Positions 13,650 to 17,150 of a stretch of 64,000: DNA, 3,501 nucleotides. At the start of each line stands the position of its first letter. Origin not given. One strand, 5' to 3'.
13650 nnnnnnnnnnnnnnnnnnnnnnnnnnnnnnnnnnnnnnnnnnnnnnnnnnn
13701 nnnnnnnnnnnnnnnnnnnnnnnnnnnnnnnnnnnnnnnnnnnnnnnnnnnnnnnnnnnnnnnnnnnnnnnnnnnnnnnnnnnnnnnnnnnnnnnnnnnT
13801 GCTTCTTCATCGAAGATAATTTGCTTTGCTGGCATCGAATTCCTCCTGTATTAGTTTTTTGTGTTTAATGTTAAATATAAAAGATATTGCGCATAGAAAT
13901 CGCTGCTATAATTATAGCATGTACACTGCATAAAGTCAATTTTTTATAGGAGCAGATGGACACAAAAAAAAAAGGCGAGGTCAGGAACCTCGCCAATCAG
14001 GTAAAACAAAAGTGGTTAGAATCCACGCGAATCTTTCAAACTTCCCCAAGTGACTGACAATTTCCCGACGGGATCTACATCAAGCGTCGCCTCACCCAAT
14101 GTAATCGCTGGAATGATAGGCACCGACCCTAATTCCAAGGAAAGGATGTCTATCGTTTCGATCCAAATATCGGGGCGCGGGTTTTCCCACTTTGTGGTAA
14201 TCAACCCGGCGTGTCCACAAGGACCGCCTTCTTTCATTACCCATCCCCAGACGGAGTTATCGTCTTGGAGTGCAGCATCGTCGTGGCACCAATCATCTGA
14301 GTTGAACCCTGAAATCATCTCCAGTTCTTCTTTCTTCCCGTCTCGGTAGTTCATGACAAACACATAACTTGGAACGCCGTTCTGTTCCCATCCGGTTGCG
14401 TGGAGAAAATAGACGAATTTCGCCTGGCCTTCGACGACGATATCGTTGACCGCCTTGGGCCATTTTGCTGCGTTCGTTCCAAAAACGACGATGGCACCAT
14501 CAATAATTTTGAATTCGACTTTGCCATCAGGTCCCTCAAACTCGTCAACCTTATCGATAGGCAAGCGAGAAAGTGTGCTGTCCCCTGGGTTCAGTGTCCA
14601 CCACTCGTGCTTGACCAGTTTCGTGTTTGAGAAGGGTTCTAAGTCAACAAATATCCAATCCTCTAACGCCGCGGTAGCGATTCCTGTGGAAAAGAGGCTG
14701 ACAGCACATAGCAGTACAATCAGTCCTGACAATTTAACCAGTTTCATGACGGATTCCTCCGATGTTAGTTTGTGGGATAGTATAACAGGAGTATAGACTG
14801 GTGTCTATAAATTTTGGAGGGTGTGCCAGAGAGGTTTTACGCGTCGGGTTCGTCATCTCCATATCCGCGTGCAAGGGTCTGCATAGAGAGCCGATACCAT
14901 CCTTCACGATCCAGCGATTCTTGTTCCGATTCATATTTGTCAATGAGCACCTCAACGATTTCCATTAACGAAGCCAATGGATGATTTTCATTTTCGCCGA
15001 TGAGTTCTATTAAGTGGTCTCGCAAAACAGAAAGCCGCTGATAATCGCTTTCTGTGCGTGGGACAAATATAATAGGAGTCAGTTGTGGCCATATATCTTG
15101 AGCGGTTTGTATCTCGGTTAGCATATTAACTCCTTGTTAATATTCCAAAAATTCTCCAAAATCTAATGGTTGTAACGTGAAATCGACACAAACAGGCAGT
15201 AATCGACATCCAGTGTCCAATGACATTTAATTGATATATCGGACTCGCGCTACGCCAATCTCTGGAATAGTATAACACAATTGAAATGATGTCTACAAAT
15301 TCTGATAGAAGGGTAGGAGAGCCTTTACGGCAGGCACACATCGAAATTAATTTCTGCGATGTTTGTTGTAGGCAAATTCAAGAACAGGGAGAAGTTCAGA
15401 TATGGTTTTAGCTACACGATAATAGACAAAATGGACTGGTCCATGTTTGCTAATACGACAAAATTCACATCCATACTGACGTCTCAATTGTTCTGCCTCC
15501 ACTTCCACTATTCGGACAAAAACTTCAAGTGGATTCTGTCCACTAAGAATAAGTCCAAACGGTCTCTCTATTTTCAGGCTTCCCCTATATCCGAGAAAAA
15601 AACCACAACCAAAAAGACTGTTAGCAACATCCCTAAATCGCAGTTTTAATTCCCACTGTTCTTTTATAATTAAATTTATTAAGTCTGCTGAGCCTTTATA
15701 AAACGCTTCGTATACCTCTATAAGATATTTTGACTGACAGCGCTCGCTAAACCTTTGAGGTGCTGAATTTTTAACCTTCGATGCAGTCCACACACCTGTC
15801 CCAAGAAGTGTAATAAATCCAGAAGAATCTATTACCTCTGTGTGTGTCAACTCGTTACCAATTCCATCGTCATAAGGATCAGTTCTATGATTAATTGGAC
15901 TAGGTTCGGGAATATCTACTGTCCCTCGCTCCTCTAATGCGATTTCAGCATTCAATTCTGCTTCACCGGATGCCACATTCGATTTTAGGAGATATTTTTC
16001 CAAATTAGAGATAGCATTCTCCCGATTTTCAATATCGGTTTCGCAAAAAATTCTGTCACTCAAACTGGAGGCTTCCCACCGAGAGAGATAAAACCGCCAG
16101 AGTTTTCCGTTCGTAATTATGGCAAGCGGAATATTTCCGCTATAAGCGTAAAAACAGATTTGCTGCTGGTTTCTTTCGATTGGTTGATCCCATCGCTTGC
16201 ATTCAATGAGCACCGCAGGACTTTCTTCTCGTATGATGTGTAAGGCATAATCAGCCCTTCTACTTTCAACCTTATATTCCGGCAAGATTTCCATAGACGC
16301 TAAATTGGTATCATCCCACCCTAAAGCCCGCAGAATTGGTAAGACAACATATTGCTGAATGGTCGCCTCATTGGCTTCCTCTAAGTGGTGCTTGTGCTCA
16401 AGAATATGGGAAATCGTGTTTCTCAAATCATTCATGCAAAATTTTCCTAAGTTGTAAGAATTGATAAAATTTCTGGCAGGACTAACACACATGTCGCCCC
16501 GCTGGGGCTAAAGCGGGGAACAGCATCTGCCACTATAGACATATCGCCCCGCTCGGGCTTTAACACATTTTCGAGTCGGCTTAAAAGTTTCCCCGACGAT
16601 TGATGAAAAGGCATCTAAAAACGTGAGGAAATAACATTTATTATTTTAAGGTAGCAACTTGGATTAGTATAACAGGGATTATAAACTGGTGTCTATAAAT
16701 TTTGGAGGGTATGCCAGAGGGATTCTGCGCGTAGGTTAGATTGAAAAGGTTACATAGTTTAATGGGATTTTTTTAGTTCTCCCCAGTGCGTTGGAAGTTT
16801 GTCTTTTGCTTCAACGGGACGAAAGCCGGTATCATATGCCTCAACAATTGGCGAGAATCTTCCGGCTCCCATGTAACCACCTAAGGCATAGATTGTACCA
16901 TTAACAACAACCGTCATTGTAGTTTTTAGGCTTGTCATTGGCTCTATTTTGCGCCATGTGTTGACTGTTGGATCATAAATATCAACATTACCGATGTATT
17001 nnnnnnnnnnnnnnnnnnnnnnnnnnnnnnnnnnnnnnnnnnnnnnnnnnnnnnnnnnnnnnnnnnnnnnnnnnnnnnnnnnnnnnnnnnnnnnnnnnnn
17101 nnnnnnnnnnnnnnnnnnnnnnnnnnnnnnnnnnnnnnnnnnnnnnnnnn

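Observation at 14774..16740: About 1.9-kb segment flanked by direct repeats, carrying a HigA-like antitoxin-domain gene and a PD-(D/E)xK (HsdR_N) nuclease-domain gene: candidate small defence/TA-like island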

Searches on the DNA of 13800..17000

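Call 63: search_rna_families(source=window, start=13800, end=17000, threshold=evalue, max_evalue=1)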
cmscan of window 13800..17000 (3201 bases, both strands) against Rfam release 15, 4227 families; matches with E-value up to 1: 0.
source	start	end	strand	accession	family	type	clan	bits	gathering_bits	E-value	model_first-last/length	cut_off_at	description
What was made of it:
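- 16436..16659 (-): Long 5' leader of the nuclease gene, with two REP-like GC hairpins (16489-16509 and 16539-16559) and the motif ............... next to module 3. No Rfam match (call 63).
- Checked: No Rfam family matches the region (call 63).
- Tried and rejected: Rfam found nothing in 13.8-17.0 kb (call 63).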

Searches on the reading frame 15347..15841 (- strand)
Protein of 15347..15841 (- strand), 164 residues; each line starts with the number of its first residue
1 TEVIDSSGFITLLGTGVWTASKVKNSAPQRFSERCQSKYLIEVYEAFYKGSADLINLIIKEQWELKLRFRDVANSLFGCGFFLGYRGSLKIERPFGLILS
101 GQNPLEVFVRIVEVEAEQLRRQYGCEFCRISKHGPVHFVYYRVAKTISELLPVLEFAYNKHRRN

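Call 47: predict_structure(alignment_id=A4)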
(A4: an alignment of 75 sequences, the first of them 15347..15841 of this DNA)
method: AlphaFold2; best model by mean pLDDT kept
length: 164 residues; sequences in the alignment: 75
mean_pLDDT: 89.7   pTM: 0.86
mean pLDDT of the five models: 89.7, 88.8, 88.0, 87.7, 85.4
residues with pLDDT >= 90: 120; 70-90: 33; 50-70: 11; < 50: 0
segments of 3 or more residues with pLDDT < 50: none
pLDDT, mean of each block of 10 residues (from residue 1): 81 95 96 93 93 97 95 84 75 89 83 95 93 87 87 96 79
secondary structure, 60 per line:
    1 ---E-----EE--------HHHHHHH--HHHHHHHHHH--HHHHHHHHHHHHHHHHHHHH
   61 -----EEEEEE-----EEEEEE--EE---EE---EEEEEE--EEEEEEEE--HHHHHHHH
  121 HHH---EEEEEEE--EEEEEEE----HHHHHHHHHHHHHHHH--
elements in order: H20-26 H29-38 H41-60 E66-71 E77-82 E95-100 E103-110 H113-123 E127-133 E136-142 H147-162

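Call 50: fold_search(model_id=the predicted structure, library=pdb)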
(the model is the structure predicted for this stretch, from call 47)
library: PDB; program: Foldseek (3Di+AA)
matches with E <= 10: 884; with E <= 0.001: 0
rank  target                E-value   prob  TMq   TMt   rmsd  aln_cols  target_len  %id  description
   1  8ki8_A                1.1e-01  0.21  0.22  0.03  17.8       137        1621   13  structure of Tomato spotted wilt virus L protein binding to 5'vRNA (released 2024-09-25)
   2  6m37_C                1.9e-01  0.23  0.25  0.32  10.3       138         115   10  The crystal structure of B. subtilis RsbV/RsbW complex in the hexagonal crystal form (released 2020-07-15)
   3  3t9n_B                1.9e-01  0.09  0.19  0.13  15.8       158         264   10  Crystal structure of a membrane protein (released 2012-10-31)
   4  8ki6                  2.0e-01  0.18  0.24  0.04  17.2       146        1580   12  Structure of tomato spotted wilt virus L protein binding to Ribavirin (released 2024-09-25)
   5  2a1v                  2.2e-01  0.92  0.38  0.44   3.9        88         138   18  Crystal structure of Deinococcus radiodurans protein DR2400, Pfam domain DUF419 (released 2005-07-26)
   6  4gf3_A                2.2e-01  0.47  0.34  0.41   6.1       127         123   12  Structure of a SycH-YopH Chaperone-Effector Complex (released 2013-03-27)
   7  8g6r_A                2.2e-01  0.18  0.23  0.06  10.5       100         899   16  Porcine epidemic diarrhea virus core polymerase complex (released 2023-03-29)
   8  9j8v                  2.3e-01  0.15  0.24  0.03  16.6       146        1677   12  TSWV L protein in complex with ribavirin 5-triphosphate (released 2025-04-16)
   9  8ki7_A                2.4e-01  0.15  0.24  0.03  16.5       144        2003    9  Structure of Tomato spotted wilt virus L protein contained endoH domain binding to 3'5'vRNA (released 2024-09-25)
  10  5jlt_A                3.1e-01  0.38  0.33  0.42   7.1       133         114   11  The crystal structure of the bacteriophage T4 MotA C-terminal domain in complex with dsDNA reveals a novel protein-DNA (released 2017-05-03)
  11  4qw2_B                3.1e-01  0.15  0.21  0.18  18.0       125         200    8  FMRP N-terminal domain (R138Q) (released 2014-12-03)
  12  3sdj_I                3.5e-01  0.28  0.25  0.12  10.6       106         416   13  Structure of RNase-inactive point mutant of oligomeric kinase/RNase Ire1 (released 2011-07-13)
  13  7bmk_A                3.7e-01  0.25  0.23  0.11   8.7        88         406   18  ATP-Competitive Partial Antagonists-'PAIR's-Rheostatically Modulate IRE1alpha's Kinase Helix-alphaC to Segregate its R (released 2021-09-29)
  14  1kaf_E                3.9e-01  0.47  0.35  0.48   5.2       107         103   13  DNA Binding Domain Of The Phage T4 Transcription Factor MotA (AA105-211) (released 2001-11-21)
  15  5jlt_D                4.1e-01  0.51  0.39  0.53   5.3       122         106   12  The crystal structure of the bacteriophage T4 MotA C-terminal domain in complex with dsDNA reveals a novel protein-DNA (released 2017-05-03)
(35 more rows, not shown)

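Call 78: search_protein_representatives(protein=window:15347-15841:-)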
Query: 164 residues. Proteins with E-value up to 0.001 (for the whole library): 24; up to 1e-10: 13; up to 1e-30: 0. The best 24 are listed.
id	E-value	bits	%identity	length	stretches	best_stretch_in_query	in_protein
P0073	5.4e-29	117.4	50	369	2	102-162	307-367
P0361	9.5e-24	100.4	49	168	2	102-162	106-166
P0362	9.1e-21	90.7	40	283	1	15-164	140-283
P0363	3.3e-20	88.9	43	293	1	14-163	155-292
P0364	2.2e-17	79.7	45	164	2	100-163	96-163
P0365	5.9e-17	78.3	42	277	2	101-164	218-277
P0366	1.3e-16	77.2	41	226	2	102-164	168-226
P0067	9.4e-15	71.1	41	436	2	102-162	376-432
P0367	1.4e-14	70.6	37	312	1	10-162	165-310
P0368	4.8e-14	68.8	37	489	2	101-164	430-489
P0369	3.8e-13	65.9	40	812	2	102-162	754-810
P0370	1.6e-11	60.6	37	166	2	103-163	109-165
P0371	2.5e-11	60.0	54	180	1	106-164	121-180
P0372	7.3e-10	55.2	45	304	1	42-163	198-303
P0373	1.2e-09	54.5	42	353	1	11-162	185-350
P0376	4.3e-08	49.5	46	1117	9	109-140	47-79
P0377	3.2e-07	46.7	35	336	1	14-162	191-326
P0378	1.3e-06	44.7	38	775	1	17-162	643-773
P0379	1.3e-06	44.6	37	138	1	13-162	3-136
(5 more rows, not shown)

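Call 79: search_protein_families(library=pfam, proteins=[P0369, P0378, P0376, P0368, P0373, P0362, P0379, P0367, P0377], max_evalue=0.001)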
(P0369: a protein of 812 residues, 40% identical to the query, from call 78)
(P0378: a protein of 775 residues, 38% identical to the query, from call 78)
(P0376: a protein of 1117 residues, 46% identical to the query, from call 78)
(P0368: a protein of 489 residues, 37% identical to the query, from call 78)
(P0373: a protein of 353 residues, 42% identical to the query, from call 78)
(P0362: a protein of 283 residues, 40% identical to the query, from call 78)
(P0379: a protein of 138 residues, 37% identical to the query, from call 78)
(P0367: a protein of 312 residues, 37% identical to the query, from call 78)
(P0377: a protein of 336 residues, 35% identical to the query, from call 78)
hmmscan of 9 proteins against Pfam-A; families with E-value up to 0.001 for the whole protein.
P0369 (812 aa): 0 families

P0378 (775 aa): 2 families
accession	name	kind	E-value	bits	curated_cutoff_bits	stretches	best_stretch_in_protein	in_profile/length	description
PF03235.19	GmrSD_N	-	5.1e-34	118.6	33.2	1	11-226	1-198/199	GmrSD restriction endonuclease, N-terminal domain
PF07510.16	GmrSD_C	-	8.2e-09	35.9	23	1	452-560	20-122/138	GmrSD restriction endonucleases, C-terminal domain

P0376 (1117 aa): 0 families

P0368 (489 aa): 2 families
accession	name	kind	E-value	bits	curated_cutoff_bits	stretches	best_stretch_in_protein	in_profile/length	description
PF10473.14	CENP-F_leu_zip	-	3.8e-07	30.7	34.5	1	205-295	3-93/140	Leucine-rich repeats of kinetochore protein Cenp-F/LEK1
PF19220.6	Rod_CreS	-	0.00086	18.9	100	0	154-296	21-161/359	Crescentin, rod domain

P0373 (353 aa): 2 families
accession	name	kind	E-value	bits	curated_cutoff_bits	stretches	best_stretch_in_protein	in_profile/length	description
PF04313.20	HSDR_N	-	1.3e-05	25.6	25.1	1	70-127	124-190/198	Type I restriction enzyme R protein N terminus (HSDR_N)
PF13588.12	HSDR_N_2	-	0.00035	21.1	25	0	72-123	37-90/110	Type I restriction enzyme R protein N terminus (HSDR_N)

P0362 (283 aa): 0 families

P0379 (138 aa): 0 families

P0367 (312 aa): 2 families
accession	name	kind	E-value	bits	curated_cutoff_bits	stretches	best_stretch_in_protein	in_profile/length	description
PF04313.20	HSDR_N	-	1.9e-07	31.6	25.1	1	63-121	124-191/198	Type I restriction enzyme R protein N terminus (HSDR_N)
PF13588.12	HSDR_N_2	-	8.9e-05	23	25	1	60-125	32-99/110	Type I restriction enzyme R protein N terminus (HSDR_N)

P0377 (336 aa): 2 families
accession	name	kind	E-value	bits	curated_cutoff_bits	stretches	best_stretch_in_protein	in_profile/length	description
PF04313.20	HSDR_N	-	3.1e-12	47.2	25.1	1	54-120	120-195/198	Type I restriction enzyme R protein N terminus (HSDR_N)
PF13588.12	HSDR_N_2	-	4.3e-05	24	25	1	23-110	2-89/110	Type I restriction enzyme R protein N terminus (HSDR_N)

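Call 83: fold_search(model_id=the predicted structure, library=viral)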
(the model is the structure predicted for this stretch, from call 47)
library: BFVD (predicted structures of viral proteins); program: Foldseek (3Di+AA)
matches with E <= 10: 732; with E <= 0.001: 0
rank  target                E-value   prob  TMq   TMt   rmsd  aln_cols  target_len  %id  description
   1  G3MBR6                2.2e-02  0.93  0.39  0.44   5.8       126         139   14  Gp200 [Bacillus phage G]
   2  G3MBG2                3.0e-02  0.77  0.31  0.36   9.3       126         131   14  Gp100 [Bacillus phage G]
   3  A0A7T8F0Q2            4.0e-02  0.91  0.43  0.36   8.4       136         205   16  (no name in the UniProt tables at hand)
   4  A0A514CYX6            4.3e-02  0.84  0.29  0.38   6.6        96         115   14  Uncharacterized protein [Leviviridae sp.]
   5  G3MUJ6                4.3e-02  0.72  0.37  0.41  13.8       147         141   10  Activator of middle period transcription [Escherichia phage Bp7]
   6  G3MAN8                6.5e-02  0.63  0.36  0.40   8.5       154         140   12  Gp497 [Bacillus phage G]
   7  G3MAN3                7.3e-02  0.60  0.36  0.37   7.0       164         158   10  Gp492 [Bacillus phage G]
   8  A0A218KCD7            8.7e-02  0.30  0.22  0.26   8.3       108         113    9  (no name in the UniProt tables at hand)
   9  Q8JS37                1.0e-01  0.47  0.25  0.31  15.4       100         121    9  Uncharacterized protein [Phthorimaea operculella granulovirus]
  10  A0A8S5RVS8            1.1e-01  0.80  0.39  0.53   5.1       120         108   12  Uncharacterized protein [Siphoviridae sp. ctHip2]
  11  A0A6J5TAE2            1.1e-01  0.16  0.21  0.20  15.6       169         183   11  NAT_SF domain containing protein [uncultured Caudovirales phage]
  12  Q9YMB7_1              1.2e-01  0.21  0.21  0.05  10.6        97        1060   14  ORF1ab polyprotein [Transmissible gastroenteritis virus]
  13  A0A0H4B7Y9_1          1.2e-01  0.15  0.21  0.04  15.2       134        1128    9  RNA-directed RNA polymerase L [Jonchet virus]
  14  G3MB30                1.2e-01  0.14  0.22  0.23  16.3       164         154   11  Gp650 [Bacillus phage G]
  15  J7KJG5                1.4e-01  0.09  0.15  0.12  17.9       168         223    9  Uncharacterized protein [Erwinia phage phiEaH2]
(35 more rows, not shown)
